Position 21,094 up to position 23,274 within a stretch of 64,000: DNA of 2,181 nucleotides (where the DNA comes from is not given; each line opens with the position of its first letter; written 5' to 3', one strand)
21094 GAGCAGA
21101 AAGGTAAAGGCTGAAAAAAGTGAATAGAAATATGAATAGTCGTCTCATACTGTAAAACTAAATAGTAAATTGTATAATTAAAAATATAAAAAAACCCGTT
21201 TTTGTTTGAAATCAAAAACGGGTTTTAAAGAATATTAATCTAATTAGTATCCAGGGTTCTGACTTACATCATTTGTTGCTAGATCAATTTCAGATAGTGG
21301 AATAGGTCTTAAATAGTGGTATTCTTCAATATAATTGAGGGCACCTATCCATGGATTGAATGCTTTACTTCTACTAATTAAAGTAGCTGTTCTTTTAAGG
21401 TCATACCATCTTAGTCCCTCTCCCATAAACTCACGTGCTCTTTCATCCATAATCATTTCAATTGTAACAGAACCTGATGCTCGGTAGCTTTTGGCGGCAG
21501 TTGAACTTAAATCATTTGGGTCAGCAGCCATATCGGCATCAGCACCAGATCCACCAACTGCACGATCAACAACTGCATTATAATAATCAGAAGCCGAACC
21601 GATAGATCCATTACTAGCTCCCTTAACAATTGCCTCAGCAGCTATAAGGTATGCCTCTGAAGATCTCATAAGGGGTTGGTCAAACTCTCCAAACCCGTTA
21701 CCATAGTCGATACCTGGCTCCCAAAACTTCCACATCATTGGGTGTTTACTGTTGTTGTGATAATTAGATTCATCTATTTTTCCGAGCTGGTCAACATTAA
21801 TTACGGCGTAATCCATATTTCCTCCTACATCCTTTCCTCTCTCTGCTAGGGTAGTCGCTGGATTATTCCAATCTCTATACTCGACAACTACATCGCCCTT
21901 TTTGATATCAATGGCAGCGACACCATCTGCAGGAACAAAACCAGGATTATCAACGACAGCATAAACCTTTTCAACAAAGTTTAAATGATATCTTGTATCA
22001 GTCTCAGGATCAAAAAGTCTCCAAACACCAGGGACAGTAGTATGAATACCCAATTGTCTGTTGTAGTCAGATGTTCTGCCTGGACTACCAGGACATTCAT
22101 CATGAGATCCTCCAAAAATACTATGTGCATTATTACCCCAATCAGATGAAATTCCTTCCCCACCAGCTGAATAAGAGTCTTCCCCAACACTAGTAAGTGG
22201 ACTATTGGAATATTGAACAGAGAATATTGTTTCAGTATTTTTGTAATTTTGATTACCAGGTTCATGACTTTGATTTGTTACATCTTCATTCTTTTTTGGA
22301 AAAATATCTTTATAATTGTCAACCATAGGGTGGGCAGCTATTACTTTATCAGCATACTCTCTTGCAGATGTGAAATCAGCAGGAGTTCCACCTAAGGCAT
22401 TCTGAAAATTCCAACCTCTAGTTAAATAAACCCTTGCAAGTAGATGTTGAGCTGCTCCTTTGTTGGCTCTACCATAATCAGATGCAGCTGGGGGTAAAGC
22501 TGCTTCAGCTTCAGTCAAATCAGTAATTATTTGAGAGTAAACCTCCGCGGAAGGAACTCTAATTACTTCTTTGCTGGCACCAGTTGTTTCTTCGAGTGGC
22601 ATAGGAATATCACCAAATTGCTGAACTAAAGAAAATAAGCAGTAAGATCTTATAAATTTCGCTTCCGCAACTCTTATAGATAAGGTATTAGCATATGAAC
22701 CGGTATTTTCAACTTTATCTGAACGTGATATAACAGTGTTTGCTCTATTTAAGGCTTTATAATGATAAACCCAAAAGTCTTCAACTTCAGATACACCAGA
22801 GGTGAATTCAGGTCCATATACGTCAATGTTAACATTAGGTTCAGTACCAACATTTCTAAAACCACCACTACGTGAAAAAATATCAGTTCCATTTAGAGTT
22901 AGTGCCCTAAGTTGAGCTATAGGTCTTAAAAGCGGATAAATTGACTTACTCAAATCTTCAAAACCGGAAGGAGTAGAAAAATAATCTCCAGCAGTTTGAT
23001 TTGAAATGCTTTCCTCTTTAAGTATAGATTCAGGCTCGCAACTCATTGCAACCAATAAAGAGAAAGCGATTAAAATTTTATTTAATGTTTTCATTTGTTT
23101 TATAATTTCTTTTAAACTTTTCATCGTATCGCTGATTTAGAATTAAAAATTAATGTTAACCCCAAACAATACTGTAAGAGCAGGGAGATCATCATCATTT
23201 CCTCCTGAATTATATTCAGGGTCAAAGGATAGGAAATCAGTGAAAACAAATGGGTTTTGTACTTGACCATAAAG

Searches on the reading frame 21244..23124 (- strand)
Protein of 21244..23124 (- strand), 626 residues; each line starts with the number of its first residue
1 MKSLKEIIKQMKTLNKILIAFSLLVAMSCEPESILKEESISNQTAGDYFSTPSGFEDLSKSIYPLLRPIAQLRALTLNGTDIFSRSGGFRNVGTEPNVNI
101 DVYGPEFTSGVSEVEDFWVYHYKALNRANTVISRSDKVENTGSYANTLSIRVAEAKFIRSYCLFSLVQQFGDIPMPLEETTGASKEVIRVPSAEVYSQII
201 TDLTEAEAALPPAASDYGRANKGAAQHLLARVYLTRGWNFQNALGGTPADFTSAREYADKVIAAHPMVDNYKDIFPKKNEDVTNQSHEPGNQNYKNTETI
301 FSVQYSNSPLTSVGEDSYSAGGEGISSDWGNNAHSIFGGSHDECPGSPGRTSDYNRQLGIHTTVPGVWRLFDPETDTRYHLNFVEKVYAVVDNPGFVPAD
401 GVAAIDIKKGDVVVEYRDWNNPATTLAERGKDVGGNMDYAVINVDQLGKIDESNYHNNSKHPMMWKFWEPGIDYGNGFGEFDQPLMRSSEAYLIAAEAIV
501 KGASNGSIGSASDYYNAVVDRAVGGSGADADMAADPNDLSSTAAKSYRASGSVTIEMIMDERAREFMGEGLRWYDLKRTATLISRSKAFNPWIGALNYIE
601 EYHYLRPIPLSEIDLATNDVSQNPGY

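Call 10: search_protein_families(library=pfam, proteins=[window:21244-23124:-], max_evalue=0.00001)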
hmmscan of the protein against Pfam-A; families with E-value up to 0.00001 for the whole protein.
window:21244-23124:- (626 aa): 3 families
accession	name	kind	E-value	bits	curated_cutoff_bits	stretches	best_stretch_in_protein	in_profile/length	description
PF07980.17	SusD_RagB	-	9.2e-25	88.3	23.1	1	373-626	77-297/297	SusD family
PF14322.12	SusD-like_3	-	3e-20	73.7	27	1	111-234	71-191/191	Starch-binding associating with outer membrane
PF12771.13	SusD-like_2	-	2.8e-09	36.8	27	0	115-211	58-151/415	Starch-binding associating with outer membrane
